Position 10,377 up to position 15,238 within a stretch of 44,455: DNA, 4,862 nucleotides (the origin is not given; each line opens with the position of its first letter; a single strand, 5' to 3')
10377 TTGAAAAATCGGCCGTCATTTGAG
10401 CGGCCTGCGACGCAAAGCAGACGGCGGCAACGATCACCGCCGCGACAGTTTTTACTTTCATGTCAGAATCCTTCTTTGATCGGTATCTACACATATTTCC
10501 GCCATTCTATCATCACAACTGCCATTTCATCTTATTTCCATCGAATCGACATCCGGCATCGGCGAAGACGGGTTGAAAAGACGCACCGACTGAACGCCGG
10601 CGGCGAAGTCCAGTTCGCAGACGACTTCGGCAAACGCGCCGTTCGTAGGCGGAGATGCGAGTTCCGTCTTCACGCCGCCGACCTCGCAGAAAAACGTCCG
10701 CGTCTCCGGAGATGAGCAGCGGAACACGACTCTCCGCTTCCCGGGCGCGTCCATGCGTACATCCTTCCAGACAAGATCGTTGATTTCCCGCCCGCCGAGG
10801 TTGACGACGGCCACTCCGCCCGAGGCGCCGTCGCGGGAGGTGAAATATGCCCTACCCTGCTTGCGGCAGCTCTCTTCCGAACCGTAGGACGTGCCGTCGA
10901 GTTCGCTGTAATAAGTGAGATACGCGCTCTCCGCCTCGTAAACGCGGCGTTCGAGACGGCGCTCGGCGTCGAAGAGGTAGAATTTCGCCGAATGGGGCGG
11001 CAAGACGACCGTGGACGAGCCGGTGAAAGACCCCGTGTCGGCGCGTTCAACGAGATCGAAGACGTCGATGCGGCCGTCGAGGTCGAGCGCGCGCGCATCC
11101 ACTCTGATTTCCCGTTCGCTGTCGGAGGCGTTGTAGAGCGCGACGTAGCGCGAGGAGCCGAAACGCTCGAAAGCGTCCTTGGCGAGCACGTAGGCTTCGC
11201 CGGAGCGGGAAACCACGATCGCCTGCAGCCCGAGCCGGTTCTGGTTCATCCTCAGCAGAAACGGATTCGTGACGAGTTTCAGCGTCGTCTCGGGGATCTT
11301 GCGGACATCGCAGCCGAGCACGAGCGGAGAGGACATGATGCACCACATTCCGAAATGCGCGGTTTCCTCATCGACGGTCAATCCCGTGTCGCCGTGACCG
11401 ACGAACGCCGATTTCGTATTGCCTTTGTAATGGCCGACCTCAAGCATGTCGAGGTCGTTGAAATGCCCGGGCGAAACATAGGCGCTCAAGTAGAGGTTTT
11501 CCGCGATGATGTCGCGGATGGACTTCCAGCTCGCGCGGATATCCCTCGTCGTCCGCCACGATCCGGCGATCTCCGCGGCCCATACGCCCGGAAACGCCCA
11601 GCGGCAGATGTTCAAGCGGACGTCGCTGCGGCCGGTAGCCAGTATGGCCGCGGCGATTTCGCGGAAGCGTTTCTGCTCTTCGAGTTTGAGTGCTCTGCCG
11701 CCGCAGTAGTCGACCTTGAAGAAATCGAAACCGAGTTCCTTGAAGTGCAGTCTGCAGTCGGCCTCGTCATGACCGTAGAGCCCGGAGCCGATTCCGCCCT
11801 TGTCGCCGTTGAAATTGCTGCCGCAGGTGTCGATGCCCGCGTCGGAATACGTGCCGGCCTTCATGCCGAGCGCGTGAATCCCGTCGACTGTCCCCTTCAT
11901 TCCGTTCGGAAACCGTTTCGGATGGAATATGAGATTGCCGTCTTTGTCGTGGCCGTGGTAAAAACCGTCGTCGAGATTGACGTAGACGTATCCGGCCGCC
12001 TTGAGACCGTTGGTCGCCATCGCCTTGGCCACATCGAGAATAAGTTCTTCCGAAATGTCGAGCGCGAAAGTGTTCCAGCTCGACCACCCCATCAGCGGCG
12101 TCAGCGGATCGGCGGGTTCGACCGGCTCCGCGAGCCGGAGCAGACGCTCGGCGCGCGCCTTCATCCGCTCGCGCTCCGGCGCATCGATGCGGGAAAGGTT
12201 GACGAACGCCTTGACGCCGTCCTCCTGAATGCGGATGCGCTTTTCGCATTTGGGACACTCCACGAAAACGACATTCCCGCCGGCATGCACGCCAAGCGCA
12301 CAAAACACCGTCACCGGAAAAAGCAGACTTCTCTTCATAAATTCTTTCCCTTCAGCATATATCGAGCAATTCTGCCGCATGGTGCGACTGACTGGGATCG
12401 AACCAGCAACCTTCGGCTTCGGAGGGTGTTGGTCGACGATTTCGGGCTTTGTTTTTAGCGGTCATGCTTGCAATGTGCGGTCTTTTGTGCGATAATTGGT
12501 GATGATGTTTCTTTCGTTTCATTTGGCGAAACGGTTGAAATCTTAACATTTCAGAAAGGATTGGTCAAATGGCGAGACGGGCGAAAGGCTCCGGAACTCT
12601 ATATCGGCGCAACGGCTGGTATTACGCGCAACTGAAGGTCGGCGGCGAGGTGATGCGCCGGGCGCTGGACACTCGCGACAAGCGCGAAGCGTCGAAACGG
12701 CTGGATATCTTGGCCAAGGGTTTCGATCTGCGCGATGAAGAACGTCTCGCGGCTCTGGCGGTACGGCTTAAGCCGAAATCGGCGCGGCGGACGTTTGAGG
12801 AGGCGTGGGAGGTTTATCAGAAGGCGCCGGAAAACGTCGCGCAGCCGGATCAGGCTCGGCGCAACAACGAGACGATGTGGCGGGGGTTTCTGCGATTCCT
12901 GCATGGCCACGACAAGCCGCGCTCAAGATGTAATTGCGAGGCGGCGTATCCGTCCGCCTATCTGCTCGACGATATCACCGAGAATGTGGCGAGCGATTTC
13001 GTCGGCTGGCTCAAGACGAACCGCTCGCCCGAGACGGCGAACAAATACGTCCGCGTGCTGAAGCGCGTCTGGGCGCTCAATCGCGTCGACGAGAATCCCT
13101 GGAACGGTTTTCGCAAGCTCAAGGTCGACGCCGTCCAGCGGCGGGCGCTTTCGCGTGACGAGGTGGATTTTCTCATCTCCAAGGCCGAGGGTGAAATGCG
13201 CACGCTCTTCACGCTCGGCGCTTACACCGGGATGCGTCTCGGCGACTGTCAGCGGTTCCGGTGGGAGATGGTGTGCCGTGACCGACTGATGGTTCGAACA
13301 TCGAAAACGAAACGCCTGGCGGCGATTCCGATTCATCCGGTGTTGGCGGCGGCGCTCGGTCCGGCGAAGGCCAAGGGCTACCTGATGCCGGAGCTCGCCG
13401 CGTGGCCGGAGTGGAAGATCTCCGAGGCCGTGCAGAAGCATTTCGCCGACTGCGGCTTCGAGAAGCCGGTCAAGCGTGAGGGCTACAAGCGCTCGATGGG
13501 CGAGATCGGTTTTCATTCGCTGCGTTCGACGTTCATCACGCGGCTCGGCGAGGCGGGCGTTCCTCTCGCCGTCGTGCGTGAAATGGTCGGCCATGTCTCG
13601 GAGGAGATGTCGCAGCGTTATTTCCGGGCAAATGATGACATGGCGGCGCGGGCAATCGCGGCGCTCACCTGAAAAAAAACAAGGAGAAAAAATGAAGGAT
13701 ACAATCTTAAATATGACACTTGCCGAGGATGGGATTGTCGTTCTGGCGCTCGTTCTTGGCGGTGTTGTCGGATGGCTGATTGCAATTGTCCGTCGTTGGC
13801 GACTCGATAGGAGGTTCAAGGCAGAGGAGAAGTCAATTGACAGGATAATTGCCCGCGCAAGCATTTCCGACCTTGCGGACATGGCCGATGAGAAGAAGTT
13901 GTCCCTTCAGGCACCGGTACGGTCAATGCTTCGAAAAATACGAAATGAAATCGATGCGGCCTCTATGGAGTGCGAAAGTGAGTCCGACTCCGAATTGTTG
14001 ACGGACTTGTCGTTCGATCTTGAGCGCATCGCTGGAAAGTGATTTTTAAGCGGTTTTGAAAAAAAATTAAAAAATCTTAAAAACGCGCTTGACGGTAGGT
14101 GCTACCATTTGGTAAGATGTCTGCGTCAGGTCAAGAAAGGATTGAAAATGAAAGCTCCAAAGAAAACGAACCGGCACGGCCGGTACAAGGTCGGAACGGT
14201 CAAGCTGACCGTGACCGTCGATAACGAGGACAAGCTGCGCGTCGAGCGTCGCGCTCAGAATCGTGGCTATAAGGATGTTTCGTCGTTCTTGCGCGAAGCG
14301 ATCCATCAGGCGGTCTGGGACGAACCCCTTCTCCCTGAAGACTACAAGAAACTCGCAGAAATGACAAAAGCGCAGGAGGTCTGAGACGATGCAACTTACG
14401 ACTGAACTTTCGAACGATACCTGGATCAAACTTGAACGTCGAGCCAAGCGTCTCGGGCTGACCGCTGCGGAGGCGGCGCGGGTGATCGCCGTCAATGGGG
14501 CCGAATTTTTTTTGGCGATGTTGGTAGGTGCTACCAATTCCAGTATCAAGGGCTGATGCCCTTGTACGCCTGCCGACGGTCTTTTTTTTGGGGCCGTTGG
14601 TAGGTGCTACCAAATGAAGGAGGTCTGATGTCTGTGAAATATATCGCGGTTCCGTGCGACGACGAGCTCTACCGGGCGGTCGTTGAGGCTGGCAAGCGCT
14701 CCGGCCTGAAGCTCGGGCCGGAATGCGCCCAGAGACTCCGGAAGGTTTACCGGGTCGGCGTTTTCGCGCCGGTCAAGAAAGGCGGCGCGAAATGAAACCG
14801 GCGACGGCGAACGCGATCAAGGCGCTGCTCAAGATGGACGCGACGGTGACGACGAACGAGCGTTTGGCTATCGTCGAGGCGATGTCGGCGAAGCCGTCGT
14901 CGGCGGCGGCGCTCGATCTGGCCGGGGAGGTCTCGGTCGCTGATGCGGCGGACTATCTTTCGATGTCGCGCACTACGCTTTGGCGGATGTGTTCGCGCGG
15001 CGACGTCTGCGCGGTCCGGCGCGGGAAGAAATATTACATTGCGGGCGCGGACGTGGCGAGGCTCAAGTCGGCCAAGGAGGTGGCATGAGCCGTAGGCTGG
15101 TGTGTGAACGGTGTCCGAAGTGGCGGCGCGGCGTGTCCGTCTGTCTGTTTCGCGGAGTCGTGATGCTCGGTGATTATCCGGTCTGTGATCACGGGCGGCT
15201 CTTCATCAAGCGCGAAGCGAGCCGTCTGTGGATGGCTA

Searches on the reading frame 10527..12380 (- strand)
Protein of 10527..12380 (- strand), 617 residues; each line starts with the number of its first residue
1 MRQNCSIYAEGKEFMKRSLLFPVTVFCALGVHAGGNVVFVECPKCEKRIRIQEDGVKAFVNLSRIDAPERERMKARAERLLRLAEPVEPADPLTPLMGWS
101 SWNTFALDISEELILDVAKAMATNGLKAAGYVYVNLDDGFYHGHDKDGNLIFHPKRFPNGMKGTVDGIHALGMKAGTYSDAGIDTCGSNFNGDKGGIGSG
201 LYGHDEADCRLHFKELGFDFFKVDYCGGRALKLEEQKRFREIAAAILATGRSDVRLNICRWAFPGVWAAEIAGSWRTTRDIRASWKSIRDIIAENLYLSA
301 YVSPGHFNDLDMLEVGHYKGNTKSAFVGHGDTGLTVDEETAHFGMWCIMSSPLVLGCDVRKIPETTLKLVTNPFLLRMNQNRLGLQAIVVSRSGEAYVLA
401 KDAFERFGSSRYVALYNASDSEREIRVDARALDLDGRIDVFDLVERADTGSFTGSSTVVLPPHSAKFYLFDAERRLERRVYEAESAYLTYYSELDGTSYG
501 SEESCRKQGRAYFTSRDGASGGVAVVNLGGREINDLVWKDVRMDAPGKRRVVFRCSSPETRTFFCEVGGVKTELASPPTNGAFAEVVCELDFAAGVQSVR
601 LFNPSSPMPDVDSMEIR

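Call 37: search_protein_families(library=pfam, proteins=[window:10527-12380:-], max_evalue=0.001)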
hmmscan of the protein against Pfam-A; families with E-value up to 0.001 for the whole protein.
window:10527-12380:- (617 aa): 2 families
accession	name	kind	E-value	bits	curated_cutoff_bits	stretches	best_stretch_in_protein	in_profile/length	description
PF16499.11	Melibiase_2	-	7.7e-37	127.6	23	1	94-380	1-283/284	Alpha galactosidase A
PF17801.7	Melibiase_C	-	3.3e-07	30.7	22.9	1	410-469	15-70/71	Alpha galactosidase C-terminal beta sandwich domain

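Call 69: list_cluster_members(proteins=[window:10527-12380:-, window:7648-8991:-, window:22645-24924:+, window:21602-22042:+, window:22061-22645:+])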
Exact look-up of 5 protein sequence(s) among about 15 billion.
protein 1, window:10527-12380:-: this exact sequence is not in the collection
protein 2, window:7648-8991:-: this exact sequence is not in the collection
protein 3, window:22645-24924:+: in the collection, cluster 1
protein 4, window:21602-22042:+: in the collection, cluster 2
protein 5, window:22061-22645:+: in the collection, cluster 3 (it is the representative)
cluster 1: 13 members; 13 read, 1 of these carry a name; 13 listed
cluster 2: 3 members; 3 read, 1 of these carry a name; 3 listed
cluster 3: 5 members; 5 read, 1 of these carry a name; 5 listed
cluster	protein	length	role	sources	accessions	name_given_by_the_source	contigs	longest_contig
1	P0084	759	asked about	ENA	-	-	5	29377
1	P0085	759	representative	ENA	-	-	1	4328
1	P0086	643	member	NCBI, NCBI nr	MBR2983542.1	MAG: hypothetical protein IKC80_10000 [Kiritimatiellae bacterium] | hypothetical protein [Kiritimatiellia bacterium]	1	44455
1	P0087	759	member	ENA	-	-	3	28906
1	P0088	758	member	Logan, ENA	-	-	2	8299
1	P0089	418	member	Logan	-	-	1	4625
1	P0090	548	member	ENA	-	-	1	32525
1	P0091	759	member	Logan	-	-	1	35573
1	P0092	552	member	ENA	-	-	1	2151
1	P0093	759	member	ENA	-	-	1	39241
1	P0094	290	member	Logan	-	-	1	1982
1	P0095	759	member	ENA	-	-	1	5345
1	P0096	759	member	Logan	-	-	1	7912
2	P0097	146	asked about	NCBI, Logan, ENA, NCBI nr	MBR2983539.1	MAG: hypothetical protein IKC80_09985 [Kiritimatiellae bacterium] | hypothetical protein [Kiritimatiellia bacterium]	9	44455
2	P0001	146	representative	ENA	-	-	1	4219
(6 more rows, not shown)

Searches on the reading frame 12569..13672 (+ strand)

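Call 37: search_protein_families(library=pfam, proteins=[window:12569-13672:+], max_evalue=0.001)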
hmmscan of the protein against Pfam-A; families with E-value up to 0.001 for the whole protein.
window:12569-13672:+ (367 aa): 1 family
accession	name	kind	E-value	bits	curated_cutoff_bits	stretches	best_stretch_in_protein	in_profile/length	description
PF00589.27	Phage_integrase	-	1.2e-15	58.2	27.1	1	194-356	3-170/172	Phage integrase family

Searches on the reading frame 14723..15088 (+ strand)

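Call 38: search_protein_families(library=pfam, proteins=[window:14723-15088:+], max_evalue=0.001)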
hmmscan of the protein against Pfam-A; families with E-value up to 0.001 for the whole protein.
window:14723-15088:+ (121 aa): 1 family
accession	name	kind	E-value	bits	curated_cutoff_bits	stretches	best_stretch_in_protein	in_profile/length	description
PF12728.13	HTH_17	-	3e-10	40.6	27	1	71-115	3-47/51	Helix-turn-helix domain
